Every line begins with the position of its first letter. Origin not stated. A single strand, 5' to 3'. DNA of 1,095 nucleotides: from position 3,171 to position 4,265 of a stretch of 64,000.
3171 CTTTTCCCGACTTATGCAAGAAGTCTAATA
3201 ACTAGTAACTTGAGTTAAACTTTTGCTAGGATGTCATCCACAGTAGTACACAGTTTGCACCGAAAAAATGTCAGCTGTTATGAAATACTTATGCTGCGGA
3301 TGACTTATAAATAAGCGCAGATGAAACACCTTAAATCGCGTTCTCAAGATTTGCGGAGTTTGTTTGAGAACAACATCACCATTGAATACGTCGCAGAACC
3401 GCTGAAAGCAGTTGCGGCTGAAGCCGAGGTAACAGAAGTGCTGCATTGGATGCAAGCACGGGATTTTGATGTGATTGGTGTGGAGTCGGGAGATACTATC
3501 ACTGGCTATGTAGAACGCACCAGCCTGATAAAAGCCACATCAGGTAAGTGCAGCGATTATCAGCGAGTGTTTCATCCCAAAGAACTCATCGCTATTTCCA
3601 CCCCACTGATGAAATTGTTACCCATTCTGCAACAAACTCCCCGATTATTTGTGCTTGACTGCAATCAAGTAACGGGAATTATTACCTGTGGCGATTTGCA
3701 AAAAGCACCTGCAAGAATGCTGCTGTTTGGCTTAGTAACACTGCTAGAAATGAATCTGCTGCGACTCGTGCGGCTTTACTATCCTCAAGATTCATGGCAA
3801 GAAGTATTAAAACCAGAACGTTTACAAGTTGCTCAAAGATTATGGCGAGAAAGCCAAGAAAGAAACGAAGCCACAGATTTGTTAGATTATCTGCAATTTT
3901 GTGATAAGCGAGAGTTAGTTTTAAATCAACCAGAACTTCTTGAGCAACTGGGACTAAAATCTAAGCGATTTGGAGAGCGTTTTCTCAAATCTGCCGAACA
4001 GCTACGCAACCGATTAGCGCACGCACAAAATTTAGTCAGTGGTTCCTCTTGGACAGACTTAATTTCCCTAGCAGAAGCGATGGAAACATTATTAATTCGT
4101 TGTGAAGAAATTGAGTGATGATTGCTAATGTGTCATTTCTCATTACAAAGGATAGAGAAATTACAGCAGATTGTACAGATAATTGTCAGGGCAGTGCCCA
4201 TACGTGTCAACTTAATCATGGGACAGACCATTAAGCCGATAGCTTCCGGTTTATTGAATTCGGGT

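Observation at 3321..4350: CBS-pair fused to a HEPN R-x4-H nuclease motif, followed by a 21-bp x5 tandem repeat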

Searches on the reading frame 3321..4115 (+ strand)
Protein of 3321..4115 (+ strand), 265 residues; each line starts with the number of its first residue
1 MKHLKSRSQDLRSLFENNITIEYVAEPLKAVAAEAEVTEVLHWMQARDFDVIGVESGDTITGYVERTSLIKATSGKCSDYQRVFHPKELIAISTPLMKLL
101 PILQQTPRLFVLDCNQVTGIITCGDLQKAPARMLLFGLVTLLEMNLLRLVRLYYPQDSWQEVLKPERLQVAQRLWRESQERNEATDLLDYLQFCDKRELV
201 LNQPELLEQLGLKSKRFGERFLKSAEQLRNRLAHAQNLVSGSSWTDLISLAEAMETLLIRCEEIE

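Call 4: search_protein_families(library=pfam, proteins=[window:3321-4115:+], max_evalue=10)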
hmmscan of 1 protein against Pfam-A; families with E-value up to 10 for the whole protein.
window:3321-4115:+ (265 aa): 4 families
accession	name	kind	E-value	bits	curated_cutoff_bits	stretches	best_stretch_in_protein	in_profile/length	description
PF00571.33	CBS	-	0.0016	19.2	24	1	92-129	14-54/57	CBS domain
PF18731.6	HEPN_Swt1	-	0.022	15.5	27.5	1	152-249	20-106/115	Swt1-like HEPN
PF24580.1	DUF7607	-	0.061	13.9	27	1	157-190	17-50/110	Domain of unknown function (DUF7607)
PF21334.2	ATPD_C_fung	-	1.6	9.3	27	0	224-242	2-20/40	Fungal epsilon subunit of F1F0-ATP synthase C-terminal domain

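Call 5: search_protein_families(library=ncbifam, proteins=[window:3321-4115:+], max_evalue=10)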
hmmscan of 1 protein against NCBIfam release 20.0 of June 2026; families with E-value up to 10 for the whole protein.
window:3321-4115:+ (265 aa): 1 family
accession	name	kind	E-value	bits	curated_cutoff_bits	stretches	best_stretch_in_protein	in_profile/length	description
NF053863.1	DS11_antiphage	equivalog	3.9e-07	29.5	260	1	27-234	84-284/305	CBS domain-containing anti-phage protein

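Call 6: search_protein_families(library=padloc, proteins=[window:3321-4115:+], max_evalue=10)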
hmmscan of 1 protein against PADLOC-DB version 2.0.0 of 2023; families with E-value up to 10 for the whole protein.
window:3321-4115:+ (265 aa): 0 families

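Call 7: search_solved_structures(query=window:3321-4115:+, max_evalue=10, show_alignments=3)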
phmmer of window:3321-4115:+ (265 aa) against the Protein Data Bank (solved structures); distinct sequences matched with E-value up to 10: 2.
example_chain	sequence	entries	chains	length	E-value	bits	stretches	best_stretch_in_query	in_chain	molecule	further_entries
5awe_A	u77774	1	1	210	0.99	12.1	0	89-146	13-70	Putative acetoin utilization protein, acetoin dehydrogenase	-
2ef7_A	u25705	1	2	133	1.3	11.8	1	16-129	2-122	Hypothetical protein ST2348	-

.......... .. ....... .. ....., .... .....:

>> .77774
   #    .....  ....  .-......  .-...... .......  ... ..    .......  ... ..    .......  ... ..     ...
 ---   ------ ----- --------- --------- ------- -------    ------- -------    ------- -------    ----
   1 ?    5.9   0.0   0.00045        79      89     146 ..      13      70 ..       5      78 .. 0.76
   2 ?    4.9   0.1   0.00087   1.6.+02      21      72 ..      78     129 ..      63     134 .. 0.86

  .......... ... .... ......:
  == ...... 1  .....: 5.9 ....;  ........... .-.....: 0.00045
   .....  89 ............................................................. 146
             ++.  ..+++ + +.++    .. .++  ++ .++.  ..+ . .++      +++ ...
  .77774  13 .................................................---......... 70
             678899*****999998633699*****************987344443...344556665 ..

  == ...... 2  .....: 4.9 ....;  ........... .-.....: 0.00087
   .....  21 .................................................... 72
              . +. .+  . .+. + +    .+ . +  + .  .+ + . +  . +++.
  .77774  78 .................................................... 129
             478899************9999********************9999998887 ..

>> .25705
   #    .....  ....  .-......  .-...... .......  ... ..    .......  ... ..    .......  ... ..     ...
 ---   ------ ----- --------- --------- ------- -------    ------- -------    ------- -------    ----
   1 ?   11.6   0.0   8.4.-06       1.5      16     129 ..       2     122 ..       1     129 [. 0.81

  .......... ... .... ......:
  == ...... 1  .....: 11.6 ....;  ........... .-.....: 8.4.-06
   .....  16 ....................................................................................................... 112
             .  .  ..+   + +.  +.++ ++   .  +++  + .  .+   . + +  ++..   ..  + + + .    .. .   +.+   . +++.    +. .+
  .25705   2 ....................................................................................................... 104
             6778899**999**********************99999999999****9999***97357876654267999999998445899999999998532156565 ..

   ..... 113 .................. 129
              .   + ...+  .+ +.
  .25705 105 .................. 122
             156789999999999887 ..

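Call 8: find_homologous_proteins(query=window:3321-4115:+, max_evalue=0.001)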
Query window:3321-4115:+ (265 aa): 322 proteins with E <= 0.001 among 1442 candidates; the best 120 are listed.
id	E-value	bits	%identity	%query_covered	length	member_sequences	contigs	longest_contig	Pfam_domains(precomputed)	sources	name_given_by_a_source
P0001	3.0e-158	543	94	100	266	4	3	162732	-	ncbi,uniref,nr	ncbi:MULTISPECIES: hypothetical protein [Nostocales]|uniref:CBS domain-containing protein n=2 Tax=Ca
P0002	1.2e-157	541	92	100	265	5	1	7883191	-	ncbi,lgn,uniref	ncbi:hypothetical protein [Nostoc sp. C117]|uniref:hypothetical protein n=1 Tax=Nostoc sp. C117 TaxI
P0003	1.2e-157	541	94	100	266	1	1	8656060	-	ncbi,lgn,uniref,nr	ncbi:hypothetical protein [Calothrix sp. NIES-2098]|uniref:hypothetical protein n=1 Tax=Calothrix sp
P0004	5.2e-156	536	92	100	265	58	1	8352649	-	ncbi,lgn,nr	ncbi:CBS domain-containing protein [Nostoc carneum NIES-2107]|nr:CBS domain-containing protein [Nost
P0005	9.3e-156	535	91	100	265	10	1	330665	-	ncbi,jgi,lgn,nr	ncbi:MAG: hypothetical protein KME40_04995 [Komarekiella atlantica HA4396-MV6]|jgi:hypothetical prot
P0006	1.5e-155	534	91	100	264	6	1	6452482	-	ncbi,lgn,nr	ncbi:CBS domain-containing protein [Nostoc linckia NIES-25]|nr:CBS domain-containing protein [Nostoc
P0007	2.4e-155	533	89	100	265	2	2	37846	-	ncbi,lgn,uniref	ncbi:MAG: hypothetical protein V7K57_05215 [Nostoc sp.]|uniref:hypothetical protein n=1 Tax=Nostoc s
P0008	4.3e-155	532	91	100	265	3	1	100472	-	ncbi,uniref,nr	ncbi:hypothetical protein FNW02_22965 [Komarekiella sp. 'clone 1']|uniref:CBS domain-containing prot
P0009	5.4e-155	532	89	100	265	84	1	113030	-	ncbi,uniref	ncbi:MAG: hypothetical protein V7K55_18225 [Nostoc sp.]|uniref:hypothetical protein n=1 Tax=Nostoc s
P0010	1.9e-154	530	89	100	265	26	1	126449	-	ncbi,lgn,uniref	ncbi:MAG: hypothetical protein V7K98_01550 [Nostoc sp.]|uniref:hypothetical protein n=1 Tax=Nostoc s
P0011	4.3e-154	529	89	100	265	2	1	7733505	-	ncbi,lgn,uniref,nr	ncbi:hypothetical protein HUN01_11420 [Nostoc edaphicum CCNP1411]|uniref:CBS domain-containing prote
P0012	6.1e-154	529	90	100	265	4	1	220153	-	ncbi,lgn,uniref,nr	ncbi:hypothetical protein A6770_06270 [Nostoc minutum NIES-26]|uniref:CBS domain-containing protein 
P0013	7.2e-154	529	90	100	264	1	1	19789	-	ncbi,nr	ncbi:hypothetical protein LC607_34115 [Nostoc sp. CHAB 5824]|nr:hypothetical protein [Nostoc sp. CHA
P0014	9.7e-154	528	89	100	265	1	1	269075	-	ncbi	ncbi:MAG: hypothetical protein V7K47_14855 [Nostoc sp.]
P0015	1.1e-153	528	89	100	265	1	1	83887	-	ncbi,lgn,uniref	ncbi:MAG: hypothetical protein V7K89_01095 [Nostoc sp.]|uniref:hypothetical protein n=1 Tax=Nostoc s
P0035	1.8e-149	514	88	100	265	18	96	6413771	-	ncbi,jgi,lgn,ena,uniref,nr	ncbi:hypothetical protein ACN23B_15085 [Anabaena sp. FACHB-709]|uniref:CBS domain-containing protein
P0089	4.6e-125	434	73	100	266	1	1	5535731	-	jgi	jgi:hypothetical protein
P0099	5.2e-113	395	69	100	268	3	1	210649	-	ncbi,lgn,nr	ncbi:MAG: hypothetical protein VKJ02_13265 [Snowella sp.]|nr:hypothetical protein [Snowella sp.]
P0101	1.7e-111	390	64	100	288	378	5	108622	-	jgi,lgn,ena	jgi:hypothetical protein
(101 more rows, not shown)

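Call 12: find_related_loci(query=A1, collection=genome_contigs, flank=6000)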
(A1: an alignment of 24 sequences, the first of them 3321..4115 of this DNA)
Query A1 (265 aa) in genome_contigs; peptide patterns used: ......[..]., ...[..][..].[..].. (x = any residue, [..] = any of these).
275 stretches matched a pattern; 251 encode a relative of the query (tblastn E <= 1e-3); the best 80 are kept; 80 distinct loci.
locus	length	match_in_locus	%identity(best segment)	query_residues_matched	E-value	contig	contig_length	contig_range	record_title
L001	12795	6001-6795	97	1-265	3e-175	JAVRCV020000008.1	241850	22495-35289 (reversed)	MAG: Aulosira sp. ZfuVER01 Aulosira_sp_ZfuVER01_8, whole genome shotgun sequence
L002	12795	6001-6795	96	1-265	6e-173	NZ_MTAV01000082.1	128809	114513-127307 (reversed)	Nostoc sp. T09 NODE_128_length_128749_cov_105.458313, whole genome shotgun sequence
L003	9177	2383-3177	94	1-265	3e-171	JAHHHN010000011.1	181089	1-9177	MAG: Mojavia pulchra JT2-VF2 scaffold_116_c1, whole genome shotgun sequence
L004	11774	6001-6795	94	1-265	5e-171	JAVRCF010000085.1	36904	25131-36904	MAG: Aulosira sp. DedQUE10 contig_85, whole genome shotgun sequence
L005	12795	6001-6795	94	1-265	6e-171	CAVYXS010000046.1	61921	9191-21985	MAG: uncultured cyanobacterium isolate MFD03044.bin.2.81 genome assembly, contig: contig_35051, whole genome shotgun seq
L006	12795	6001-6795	93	1-265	1e-168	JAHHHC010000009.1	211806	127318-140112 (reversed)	MAG: Desmonostoc vinosum HA7617-LM4 scaffold_33_c2, whole genome shotgun sequence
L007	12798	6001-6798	94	1-265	3e-168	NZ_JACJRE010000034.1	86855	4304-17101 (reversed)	Tolypothrix sp. FACHB-123 contig34, whole genome shotgun sequence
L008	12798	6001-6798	94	1-265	3e-168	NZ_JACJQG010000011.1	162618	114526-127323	Calothrix anomala FACHB-343 contig11, whole genome shotgun sequence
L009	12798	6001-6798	94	1-265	4e-168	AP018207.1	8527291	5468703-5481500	Calothrix brevissima NIES-22 DNA, nearly complete genome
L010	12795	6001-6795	92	1-265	5e-168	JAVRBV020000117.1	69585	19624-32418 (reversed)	MAG: Nostoc sp. CreGUA01 Nostoc_sp_CreGUA01_117, whole genome shotgun sequence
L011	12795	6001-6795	91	1-265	2e-167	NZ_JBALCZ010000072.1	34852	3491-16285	MAG: Nostoc sp. isolate P12591 bin 6 NODE_356_length_34852_cov_104.487815, whole genome shotgun sequence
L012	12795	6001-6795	92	1-265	4e-167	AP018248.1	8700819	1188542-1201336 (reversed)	Tolypothrix tenuis PCC 7101 DNA, nearly complete genome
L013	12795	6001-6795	92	1-265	2e-167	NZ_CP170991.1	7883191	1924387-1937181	Nostoc sp. C117 chromosome, complete genome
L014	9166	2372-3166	92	1-265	6e-167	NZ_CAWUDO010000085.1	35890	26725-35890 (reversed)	Nostoc sp. CCY 9925 isolate Nostoc CCY 9925 NODE_85_length_35890_cov_123.817218, whole genome shotgun sequence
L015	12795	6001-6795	91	1-265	8e-167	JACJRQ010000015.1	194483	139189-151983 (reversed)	Nostoc calcicola FACHB-3891 contig15, whole genome shotgun sequence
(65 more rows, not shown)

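Call 19: predict_structure(alignment_id=A1)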
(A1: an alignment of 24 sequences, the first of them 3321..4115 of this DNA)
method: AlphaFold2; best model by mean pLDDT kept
length: 265 residues; sequences in the alignment: 24
mean_pLDDT: 89.9   pTM: 0.82
mean pLDDT of the five models: 89.9, 86.9, 85.3, 85.2, 73.0
residues with pLDDT >= 90: 206; 70-90: 45; 50-70: 9; < 50: 5
segments of 3 or more residues with pLDDT < 50: 1-5
pLDDT, mean of each block of 10 residues (from residue 1): 49 74 94 96 94 93 94 92 94 91 91 93 92 92 94 89 91 91 85 93 94 94 95 89 90 93 89
secondary structure, 60 per line:
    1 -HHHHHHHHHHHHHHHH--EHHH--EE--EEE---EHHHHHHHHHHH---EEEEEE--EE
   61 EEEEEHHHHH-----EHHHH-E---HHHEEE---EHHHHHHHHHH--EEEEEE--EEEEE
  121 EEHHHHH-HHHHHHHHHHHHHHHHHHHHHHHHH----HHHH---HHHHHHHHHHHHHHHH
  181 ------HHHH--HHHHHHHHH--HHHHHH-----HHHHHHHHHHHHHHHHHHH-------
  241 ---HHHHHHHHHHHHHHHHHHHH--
elements in order: H2-17 E30-32 H37-47 E51-56 E59-65 H66-70 H77-80 E89-91 H96-105 E108-113 E116-122 H123-127 H129-153 H158-161 H165-180 H187-190 H193-201 H204-209 H215-233 H244-263

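Call 21: search_protein_representatives(alignment_id=A1)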
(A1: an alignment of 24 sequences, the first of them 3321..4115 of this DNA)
Query: 24 sequences, 265 profile positions. Proteins with E-value up to 0.001 (for the whole library): 2624; up to 1e-10: 1519; up to 1e-30: 459. The best 150 are listed.
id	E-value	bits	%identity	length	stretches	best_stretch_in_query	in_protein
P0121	2.6e-112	390.8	-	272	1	1-265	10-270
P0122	1.2e-91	323.1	-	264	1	3-264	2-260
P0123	3.6e-88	311.7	-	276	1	1-264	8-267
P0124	5.5e-84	298.0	-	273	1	1-263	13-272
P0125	4.2e-81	288.5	-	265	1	8-264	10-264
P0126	7.1e-80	284.5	-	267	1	1-264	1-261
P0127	1.0e-79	283.9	-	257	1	10-264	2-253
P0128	1.3e-79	283.6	-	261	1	2-262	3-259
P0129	1.4e-79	283.5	-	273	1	1-263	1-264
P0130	1.5e-77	276.9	-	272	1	1-264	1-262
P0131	1.7e-77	276.7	-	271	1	1-263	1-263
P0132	1.9e-77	276.5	-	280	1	6-264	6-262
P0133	3.6e-77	275.6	-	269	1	1-264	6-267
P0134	5.3e-77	275.0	-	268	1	1-263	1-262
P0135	8.4e-77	274.4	-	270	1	6-261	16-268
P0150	1.5e-69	250.7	-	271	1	6-263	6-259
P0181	1.5e-63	231.0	-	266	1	1-264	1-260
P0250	1.5e-54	201.4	-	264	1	9-260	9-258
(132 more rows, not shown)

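Call 36: search_protein_families(library=ncbifam, alignment_id=A2, max_evalue=0.01)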
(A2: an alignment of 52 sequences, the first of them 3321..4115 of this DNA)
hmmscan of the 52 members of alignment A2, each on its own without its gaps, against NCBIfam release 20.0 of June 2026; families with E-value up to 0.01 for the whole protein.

A. member 1, window:3321-4115:+ (265 aa): 1 family
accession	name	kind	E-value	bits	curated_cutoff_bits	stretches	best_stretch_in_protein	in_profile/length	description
NF053863.1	DS11_antiphage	equivalog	3.9e-07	29.5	260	1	27-234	84-284/305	CBS domain-containing anti-phage protein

B. families by the number of members that match (of 52 scanned): 9 families
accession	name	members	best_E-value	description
NF053863.1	DS11_antiphage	20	2.8e-10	CBS domain-containing anti-phage protein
NF041552.1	TF_PrdR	2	0.00037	sigma-54 dependent transcriptional regulator PrdR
NF041630.1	CBS_CbpB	1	0.00027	cyclic-di-AMP-binding protein CbpB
TIGR02710.1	TIGR02710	1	0.0019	TIGR02710 family CRISPR-associated CARF protein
TIGR02527.1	dot_icm_IcmQ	1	0.0033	Dot/Icm secretion system protein IcmQ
NF011440.0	PRK14869.1-2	1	0.0038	putative manganese-dependent inorganic diphosphatase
TIGR01302.1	IMP_dehydrog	1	0.0047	IMP dehydrogenase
NF052417.1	exo_morph_CdeC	1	0.0057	exosporium morphogenetic protein CdeC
NF009555.0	PRK13004.1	1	0.0068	YgeY family selenium metabolism-linked hydrolase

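Call 37: search_protein_families(library=pfam, alignment_id=A2, max_evalue=0.01)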
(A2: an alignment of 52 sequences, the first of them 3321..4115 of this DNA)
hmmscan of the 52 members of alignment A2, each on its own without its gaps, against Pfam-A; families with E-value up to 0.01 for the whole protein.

A. member 1, window:3321-4115:+ (265 aa): 1 family
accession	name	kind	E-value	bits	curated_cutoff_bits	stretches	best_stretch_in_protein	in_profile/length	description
PF00571.33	CBS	-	0.0016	19.2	24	0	92-129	14-54/57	CBS domain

B. families by the number of members that match (of 52 scanned): 9 families
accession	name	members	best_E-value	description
PF00571.33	CBS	35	1.6e-11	CBS domain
PF18731.6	HEPN_Swt1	15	1.3e-06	Swt1-like HEPN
PF18735.6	HEPN_RiboL-PSP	5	8.3e-06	RiboL-PSP-HEPN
PF18739.6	HEPN_Apea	4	0.0006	Apea-like HEPN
PF09670.15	Cas_Cas02710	1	0.0015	Csm6 HEPN domain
PF13344.12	Hydrolase_6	1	0.0019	Haloacid dehalogenase-like hydrolase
PF03484.21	B5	1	0.0038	tRNA synthetase B5 domain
PF18734.6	HEPN_AbiU2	1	0.0079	AbiU2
PF13643.11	DUF4145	1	0.0089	Domain of unknown function (DUF4145)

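Call 38: list_cluster_members(proteins=[P0035, P0101, P0121, P0122, P0123, P0125, P0130, P0150, P0181, P0250])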
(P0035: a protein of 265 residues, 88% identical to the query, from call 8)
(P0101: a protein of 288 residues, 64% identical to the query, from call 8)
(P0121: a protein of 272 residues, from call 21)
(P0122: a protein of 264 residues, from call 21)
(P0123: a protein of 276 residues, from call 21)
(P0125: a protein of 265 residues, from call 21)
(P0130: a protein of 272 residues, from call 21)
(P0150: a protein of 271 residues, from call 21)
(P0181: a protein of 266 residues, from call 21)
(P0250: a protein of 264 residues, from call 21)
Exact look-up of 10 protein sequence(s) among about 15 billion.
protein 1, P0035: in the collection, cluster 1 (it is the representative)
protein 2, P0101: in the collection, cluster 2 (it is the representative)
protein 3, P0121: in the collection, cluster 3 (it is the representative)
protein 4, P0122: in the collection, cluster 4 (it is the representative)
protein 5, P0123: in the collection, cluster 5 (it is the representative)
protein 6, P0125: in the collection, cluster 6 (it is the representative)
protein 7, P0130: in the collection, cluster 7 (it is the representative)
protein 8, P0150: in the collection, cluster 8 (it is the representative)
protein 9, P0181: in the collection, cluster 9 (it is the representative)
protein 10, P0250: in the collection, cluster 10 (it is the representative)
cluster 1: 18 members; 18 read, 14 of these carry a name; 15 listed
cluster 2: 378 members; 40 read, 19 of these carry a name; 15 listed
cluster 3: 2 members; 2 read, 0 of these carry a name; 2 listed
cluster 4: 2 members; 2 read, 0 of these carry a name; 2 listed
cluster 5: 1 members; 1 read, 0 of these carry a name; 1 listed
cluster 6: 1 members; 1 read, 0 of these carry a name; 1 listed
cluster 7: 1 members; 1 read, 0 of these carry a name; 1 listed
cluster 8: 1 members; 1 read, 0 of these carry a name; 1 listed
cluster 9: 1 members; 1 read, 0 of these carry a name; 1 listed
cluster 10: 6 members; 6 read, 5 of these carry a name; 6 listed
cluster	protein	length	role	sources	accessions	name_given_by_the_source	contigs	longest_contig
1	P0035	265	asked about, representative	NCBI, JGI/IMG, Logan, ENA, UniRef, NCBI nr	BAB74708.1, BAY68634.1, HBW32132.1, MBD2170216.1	hypothetical protein ACN23B_15085 [Anabaena sp. FACHB-709] | CBS domain-containing protein n=2 Tax=Nostocaceae TaxID=1162 RepID=A0A1Z4KI77_ANAVA | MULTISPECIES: hypothetical protein [Nostocaceae]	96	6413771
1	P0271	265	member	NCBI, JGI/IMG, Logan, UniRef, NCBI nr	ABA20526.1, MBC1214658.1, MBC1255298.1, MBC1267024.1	CBS [Trichormus variabilis ATCC 29413] | CBS n=2 Tax=Anabaena variabilis TaxID=264691 RepID=Q3MER0_TRIV2 | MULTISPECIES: hypothetical protein [Nostocaceae]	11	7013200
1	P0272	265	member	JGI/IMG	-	hypothetical protein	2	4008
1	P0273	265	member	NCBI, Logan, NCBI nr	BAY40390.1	CBS domain-containing protein [Nostoc sp. NIES-2111]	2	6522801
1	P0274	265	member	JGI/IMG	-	hypothetical protein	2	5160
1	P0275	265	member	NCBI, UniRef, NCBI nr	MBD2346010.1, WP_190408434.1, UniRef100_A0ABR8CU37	hypothetical protein [Anabaena subtropica] | CBS domain-containing protein n=1 Tax=Anabaena subtropica FACHB-260 TaxID=2692884 ...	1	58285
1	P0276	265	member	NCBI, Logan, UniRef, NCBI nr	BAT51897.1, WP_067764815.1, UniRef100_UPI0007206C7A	hypothetical protein NOS3756_08280 [Nostoc sp. NIES-3756] | hypothetical protein n=1 Tax=Nostoc sp. NIES-3756 TaxID=1751286 RepID=UPI0007206C7A | hypothetical protein [Nostoc sp. NIES-3756]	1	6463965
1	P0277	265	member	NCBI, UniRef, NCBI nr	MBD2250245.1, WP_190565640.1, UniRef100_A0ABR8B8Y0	hypothetical protein [Nostoc parmelioides] | CBS domain-containing protein n=1 Tax=Nostoc parmelioides FACHB-3921 TaxID=2692909 ...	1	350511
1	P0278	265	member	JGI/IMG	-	hypothetical protein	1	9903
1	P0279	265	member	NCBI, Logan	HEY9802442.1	MAG TPA: hypothetical protein V6D25_18920 [Leptolyngbyaceae cyanobacterium]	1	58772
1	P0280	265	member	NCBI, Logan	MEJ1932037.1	hypothetical protein WDZ92_17495 [Nostoc sp. NIES-2111]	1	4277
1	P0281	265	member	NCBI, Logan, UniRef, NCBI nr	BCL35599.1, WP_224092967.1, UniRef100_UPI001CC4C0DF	hypothetical protein [Nostoc sp. MS1] | hypothetical protein n=1 Tax=Nostoc sp. MS1 TaxID=2764711 RepID=UPI001CC4C0DF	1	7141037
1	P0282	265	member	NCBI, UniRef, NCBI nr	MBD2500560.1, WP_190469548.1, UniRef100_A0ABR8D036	hypothetical protein [Anabaena azotica] | CBS domain-containing protein n=1 Tax=Anabaena azotica FACHB-119 TaxID=947527 ...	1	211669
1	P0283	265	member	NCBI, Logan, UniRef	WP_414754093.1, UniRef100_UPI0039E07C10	hypothetical protein [Anabaena sp. CCY 9910] | hypothetical protein n=1 Tax=Anabaena sp. CCY 9910 TaxID=3103870 RepID=UPI0039E07C10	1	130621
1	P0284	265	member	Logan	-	-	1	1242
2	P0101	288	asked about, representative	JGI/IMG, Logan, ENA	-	hypothetical protein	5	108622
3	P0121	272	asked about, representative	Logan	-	-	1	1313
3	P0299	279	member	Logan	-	-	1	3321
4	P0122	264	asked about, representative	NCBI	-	-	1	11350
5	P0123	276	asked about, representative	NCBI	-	-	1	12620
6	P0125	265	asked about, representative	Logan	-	-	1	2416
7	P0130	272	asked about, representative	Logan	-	-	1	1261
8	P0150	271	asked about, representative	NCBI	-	-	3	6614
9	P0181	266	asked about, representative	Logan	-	-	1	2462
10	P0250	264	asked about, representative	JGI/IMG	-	hypothetical protein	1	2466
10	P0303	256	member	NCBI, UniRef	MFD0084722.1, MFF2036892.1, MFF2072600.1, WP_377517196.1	CBS domain-containing protein [Priestia megaterium] | hypothetical protein n=1 Tax=Priestia megaterium TaxID=1404 RepID=UPI00362CC3D7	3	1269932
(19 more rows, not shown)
